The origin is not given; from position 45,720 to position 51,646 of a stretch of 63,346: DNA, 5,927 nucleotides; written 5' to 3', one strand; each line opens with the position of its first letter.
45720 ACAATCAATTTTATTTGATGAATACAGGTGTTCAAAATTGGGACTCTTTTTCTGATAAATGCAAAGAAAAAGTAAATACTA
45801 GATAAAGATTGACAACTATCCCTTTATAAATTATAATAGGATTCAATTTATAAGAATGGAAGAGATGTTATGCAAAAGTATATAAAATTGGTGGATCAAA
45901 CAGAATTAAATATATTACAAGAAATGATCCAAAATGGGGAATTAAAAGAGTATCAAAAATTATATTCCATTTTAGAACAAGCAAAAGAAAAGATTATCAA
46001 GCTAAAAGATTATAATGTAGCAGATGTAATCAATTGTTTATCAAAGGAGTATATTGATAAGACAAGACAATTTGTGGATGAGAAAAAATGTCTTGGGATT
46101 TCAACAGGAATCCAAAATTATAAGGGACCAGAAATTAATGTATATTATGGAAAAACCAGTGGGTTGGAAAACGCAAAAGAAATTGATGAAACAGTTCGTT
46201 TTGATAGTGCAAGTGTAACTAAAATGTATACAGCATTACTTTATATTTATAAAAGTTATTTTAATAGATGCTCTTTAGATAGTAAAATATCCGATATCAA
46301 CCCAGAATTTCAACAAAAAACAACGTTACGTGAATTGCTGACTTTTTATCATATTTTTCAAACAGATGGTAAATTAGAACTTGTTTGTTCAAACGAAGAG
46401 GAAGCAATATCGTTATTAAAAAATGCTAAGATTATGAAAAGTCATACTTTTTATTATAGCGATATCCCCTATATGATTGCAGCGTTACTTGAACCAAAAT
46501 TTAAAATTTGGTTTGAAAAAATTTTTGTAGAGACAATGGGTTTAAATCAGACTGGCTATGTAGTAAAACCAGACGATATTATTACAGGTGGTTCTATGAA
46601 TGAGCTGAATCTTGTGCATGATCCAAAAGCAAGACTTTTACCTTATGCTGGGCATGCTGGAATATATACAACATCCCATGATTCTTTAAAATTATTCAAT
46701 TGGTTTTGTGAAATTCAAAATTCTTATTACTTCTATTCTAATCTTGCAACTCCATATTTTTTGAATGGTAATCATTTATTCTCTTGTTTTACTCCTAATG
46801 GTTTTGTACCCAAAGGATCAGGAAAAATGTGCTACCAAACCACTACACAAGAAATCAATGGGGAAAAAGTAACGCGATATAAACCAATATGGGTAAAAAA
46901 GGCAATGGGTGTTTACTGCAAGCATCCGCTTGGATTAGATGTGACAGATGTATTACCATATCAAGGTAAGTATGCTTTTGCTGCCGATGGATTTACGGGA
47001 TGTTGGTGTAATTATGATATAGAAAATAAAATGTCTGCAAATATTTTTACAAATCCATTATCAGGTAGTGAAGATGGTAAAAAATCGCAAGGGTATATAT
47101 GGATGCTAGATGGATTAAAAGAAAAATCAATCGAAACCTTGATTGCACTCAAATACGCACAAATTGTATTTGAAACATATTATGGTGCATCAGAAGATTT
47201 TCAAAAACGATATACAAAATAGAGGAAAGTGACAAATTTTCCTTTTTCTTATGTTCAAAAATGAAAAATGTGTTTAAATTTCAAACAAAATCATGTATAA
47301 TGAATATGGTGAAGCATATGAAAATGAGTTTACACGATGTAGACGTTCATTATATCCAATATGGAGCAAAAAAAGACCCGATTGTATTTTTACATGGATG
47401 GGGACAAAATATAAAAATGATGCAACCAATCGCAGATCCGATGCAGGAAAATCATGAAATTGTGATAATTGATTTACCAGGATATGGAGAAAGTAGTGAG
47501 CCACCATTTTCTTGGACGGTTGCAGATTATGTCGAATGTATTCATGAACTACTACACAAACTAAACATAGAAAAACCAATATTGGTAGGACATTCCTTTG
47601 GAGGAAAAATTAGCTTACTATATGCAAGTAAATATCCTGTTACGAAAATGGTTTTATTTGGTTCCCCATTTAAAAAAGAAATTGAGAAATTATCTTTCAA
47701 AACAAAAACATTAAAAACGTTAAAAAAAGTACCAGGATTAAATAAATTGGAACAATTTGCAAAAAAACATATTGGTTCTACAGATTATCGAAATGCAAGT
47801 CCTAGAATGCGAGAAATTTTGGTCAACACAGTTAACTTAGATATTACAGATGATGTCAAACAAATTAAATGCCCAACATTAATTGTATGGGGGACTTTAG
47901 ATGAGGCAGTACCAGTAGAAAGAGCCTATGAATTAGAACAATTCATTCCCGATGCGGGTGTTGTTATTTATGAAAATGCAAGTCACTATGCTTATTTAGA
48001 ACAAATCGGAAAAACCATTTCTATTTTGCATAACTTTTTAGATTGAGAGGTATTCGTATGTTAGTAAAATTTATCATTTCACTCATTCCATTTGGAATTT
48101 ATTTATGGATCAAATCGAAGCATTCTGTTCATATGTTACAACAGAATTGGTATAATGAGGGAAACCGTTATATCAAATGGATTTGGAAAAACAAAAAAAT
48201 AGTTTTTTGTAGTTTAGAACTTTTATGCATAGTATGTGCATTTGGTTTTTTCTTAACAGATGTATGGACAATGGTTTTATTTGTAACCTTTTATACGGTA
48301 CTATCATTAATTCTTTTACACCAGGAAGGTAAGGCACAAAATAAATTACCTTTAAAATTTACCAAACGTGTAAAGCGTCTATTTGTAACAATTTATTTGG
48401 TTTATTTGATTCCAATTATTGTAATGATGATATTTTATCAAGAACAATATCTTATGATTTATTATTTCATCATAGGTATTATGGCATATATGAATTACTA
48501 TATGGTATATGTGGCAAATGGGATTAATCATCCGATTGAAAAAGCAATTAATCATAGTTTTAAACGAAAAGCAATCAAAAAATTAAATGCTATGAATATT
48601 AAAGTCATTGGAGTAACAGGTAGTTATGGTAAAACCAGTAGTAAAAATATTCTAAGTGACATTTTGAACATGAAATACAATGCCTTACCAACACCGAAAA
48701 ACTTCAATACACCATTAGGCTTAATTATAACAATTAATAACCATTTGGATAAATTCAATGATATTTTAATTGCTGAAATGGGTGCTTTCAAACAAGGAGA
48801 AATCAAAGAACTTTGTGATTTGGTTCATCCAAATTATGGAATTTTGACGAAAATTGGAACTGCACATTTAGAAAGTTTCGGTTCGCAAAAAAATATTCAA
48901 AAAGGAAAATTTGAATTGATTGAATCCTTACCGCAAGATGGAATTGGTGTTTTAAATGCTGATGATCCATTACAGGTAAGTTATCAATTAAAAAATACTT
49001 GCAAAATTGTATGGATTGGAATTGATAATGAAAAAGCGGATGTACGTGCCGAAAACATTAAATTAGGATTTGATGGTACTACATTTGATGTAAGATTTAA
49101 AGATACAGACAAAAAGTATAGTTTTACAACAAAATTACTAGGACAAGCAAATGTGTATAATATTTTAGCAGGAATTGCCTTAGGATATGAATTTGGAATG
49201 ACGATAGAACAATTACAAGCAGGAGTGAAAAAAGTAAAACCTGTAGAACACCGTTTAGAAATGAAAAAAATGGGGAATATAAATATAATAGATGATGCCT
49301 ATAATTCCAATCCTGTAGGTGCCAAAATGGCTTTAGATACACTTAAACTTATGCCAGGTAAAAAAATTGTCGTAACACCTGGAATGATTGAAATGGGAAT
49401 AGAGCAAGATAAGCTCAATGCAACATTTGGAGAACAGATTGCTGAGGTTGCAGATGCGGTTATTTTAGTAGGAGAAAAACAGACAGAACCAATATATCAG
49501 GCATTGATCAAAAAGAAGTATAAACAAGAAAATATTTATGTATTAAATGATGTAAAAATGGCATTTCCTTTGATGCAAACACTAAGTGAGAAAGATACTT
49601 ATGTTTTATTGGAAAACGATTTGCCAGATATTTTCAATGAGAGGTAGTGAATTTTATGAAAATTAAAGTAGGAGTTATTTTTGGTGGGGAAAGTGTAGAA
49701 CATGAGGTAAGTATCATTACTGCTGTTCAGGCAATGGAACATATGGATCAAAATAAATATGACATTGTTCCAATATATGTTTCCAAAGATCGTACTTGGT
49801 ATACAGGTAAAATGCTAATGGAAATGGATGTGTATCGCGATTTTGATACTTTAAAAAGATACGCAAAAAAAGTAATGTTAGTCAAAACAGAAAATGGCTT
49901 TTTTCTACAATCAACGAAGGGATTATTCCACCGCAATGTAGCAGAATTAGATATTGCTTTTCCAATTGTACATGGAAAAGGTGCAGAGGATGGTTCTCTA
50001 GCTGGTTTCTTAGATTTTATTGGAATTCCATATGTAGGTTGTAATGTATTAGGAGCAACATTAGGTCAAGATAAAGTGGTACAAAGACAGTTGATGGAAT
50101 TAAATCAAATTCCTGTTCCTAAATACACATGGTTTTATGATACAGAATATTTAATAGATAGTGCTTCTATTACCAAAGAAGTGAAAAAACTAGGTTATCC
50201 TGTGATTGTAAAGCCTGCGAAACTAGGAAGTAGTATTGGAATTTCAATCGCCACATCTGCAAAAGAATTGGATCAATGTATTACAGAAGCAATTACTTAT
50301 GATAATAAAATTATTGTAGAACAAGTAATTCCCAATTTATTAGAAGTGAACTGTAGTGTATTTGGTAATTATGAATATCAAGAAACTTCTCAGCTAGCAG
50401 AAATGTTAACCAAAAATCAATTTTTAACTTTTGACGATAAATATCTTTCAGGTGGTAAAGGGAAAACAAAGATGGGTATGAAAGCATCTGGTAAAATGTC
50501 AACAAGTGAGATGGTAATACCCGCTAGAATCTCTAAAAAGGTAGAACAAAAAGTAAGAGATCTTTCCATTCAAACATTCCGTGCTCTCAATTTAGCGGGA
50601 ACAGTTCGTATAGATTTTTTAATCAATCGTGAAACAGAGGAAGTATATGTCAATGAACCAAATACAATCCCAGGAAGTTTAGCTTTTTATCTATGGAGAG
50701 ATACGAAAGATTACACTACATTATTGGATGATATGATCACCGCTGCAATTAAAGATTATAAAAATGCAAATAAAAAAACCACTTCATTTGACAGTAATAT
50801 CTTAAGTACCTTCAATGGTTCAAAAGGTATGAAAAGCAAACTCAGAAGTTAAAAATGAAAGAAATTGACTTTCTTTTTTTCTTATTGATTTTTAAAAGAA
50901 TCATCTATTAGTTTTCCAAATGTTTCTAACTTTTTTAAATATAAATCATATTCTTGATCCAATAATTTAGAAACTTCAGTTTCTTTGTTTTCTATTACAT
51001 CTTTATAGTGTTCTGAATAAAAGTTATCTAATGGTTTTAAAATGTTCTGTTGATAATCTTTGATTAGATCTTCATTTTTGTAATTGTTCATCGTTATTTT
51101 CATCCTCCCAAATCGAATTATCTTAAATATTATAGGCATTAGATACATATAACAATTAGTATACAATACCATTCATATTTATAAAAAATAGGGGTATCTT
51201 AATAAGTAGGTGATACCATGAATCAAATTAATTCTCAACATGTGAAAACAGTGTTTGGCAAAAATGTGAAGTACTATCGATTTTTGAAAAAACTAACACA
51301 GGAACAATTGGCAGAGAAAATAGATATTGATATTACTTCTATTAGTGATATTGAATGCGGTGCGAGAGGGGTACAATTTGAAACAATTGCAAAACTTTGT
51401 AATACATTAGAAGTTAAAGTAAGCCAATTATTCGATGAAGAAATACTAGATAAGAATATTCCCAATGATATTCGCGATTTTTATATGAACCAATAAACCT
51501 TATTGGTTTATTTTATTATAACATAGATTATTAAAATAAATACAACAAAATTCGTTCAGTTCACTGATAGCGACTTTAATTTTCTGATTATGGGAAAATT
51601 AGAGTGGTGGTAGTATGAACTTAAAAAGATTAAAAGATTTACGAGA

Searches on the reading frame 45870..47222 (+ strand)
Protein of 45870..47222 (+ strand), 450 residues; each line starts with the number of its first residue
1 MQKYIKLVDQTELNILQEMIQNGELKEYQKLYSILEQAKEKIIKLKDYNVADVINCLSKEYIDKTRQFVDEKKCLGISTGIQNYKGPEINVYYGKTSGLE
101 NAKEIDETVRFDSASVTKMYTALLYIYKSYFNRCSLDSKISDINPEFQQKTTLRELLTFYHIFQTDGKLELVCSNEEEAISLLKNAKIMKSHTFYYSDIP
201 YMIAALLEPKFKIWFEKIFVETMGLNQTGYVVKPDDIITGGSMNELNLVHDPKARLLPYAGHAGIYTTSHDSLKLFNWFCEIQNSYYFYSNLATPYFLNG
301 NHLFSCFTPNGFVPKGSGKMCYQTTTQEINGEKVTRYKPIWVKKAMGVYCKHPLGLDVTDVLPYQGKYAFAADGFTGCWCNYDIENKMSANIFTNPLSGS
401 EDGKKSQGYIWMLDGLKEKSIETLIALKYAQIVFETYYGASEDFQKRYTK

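Call 4: search_protein_families(library=pfam, proteins=[window:45870-47222:+], max_evalue=0.01)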
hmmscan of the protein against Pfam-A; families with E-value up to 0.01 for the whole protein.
window:45870-47222:+ (450 aa): 2 families
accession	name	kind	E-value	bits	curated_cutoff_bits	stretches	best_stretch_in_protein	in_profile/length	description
PF00144.29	Beta-lactamase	-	7e-07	29.2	27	1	65-276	5-232/329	Beta-lactamase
PF08951.15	EntA_Immun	-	0.008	16.9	22.1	0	13-60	5-50/73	Enterocin A Immunity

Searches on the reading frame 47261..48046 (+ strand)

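Call 17: search_protein_families(library=pfam, proteins=[window:47261-48046:+], max_evalue=0.001)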
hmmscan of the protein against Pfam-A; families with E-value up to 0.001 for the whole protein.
window:47261-48046:+ (261 aa): 8 families
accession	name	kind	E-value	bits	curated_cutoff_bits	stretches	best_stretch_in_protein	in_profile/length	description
PF00561.26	Abhydrolase_1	-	2.2e-31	109.9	25.8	2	40-141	2-110/245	alpha/beta hydrolase fold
PF12697.13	Abhydrolase_6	-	3.9e-20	73.9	26.3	1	41-247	1-209/217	Alpha/beta hydrolase family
PF12146.15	Hydrolase_4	-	1.3e-16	61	27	1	38-247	4-237/239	Serine aminopeptidase, S33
PF20408.4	Abhydrolase_11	-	1.6e-05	25.2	27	1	86-155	56-127/193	Alpha/beta hydrolase domain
PF07819.20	PGAP1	-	1.9e-05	25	24.3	0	92-158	74-148/233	PGAP1-like alpha/beta domain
PF12695.13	Abhydrolase_5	-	0.00011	22.5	27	0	102-151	55-106/164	Alpha/beta hydrolase family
PF01738.24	DLH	-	0.00025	21.1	21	0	197-242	137-186/217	Dienelactone hydrolase family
PF06441.18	EHN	-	0.00043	20.9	22.8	0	3-49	53-102/107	Epoxide hydrolase N terminus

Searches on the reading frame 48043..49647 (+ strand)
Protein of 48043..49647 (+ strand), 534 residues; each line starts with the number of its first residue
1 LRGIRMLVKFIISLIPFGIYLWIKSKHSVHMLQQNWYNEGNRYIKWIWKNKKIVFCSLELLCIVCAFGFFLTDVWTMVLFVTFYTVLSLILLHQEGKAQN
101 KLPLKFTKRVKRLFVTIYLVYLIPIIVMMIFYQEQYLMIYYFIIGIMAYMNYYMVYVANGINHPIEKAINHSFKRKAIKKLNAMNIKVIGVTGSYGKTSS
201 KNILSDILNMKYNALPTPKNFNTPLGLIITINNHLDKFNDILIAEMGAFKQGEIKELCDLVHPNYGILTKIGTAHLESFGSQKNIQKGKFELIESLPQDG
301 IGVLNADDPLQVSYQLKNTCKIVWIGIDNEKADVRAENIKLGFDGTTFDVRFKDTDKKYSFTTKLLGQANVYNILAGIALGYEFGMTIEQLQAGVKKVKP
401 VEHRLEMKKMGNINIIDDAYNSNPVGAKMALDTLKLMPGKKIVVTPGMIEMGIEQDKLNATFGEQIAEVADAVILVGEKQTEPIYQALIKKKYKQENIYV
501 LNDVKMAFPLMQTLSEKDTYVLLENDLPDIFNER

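Call 17: search_protein_families(library=pfam, proteins=[window:48043-49647:+], max_evalue=0.001)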
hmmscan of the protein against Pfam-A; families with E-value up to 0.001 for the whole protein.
window:48043-49647:+ (534 aa): 2 families
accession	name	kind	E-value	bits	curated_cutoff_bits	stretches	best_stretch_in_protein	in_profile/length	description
PF08245.18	Mur_ligase_M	-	1.1e-40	140.2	24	1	191-380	1-199/200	Mur ligase middle domain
PF02875.26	Mur_ligase_C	-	6.8e-13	50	28.4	1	403-522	1-122/127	Mur ligase, glutamate ligase domain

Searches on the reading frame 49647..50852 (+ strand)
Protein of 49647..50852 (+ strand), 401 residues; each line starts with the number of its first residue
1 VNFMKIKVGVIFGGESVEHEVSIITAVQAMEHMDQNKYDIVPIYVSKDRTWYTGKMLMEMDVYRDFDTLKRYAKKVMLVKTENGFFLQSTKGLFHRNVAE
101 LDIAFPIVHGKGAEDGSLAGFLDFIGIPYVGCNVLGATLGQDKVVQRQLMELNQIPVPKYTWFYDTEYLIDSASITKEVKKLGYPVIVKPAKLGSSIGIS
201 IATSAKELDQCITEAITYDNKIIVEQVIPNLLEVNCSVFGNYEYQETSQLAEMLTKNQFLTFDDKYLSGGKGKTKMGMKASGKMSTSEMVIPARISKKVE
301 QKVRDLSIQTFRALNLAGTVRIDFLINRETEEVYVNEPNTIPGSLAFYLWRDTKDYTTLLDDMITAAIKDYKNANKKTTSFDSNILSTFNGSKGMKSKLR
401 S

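Call 17: search_protein_families(library=pfam, proteins=[window:49647-50852:+], max_evalue=0.001)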
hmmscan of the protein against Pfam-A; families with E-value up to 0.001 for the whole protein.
window:49647-50852:+ (401 aa): 5 families
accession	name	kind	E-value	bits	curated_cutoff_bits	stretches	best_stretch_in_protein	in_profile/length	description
PF07478.18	Dala_Dala_lig_C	-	9.7e-43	146.5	24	1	150-345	2-179/204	D-ala D-ala ligase C-terminus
PF01820.27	Dala_Dala_lig_N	-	6.6e-31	107.8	34.6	1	7-132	1-121/121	D-ala D-ala ligase N-terminus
PF02222.28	ATP-grasp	-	3e-10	40.5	27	1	150-236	3-84/179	ATP-grasp domain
PF02786.22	CPSase_L_D2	-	3.6e-09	36.9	19.8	1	173-239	28-100/211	Carbamoyl-phosphate synthase L chain, ATP binding domain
PF01071.24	GARS_A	-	0.00055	20.3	27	1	142-239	2-99/194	Phosphoribosylglycinamide synthetase, ATP-grasp (A) domain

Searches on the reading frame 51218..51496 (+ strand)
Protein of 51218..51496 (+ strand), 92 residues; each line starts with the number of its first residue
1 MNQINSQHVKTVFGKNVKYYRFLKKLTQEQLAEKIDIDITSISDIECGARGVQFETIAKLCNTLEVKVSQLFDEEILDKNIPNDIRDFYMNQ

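Call 40: search_protein_families(library=pfam, proteins=[window:51218-51496:+], max_evalue=0.001)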
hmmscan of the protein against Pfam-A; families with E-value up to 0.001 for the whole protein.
window:51218-51496:+ (92 aa): 4 families
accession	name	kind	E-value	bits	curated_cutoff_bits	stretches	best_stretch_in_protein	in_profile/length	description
PF01381.28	HTH_3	-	1.2e-09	38.5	23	1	18-69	2-53/55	Helix-turn-helix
PF12844.13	HTH_19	-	1.8e-08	34.6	30.2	1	14-71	1-58/64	Helix-turn-helix domain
PF13443.12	HTH_26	-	2e-07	31.6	22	1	24-73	9-59/63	Cro/C1-type HTH DNA-binding domain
PF13560.12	HTH_31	-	3.1e-06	27.8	27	1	24-68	13-58/64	Helix-turn-helix domain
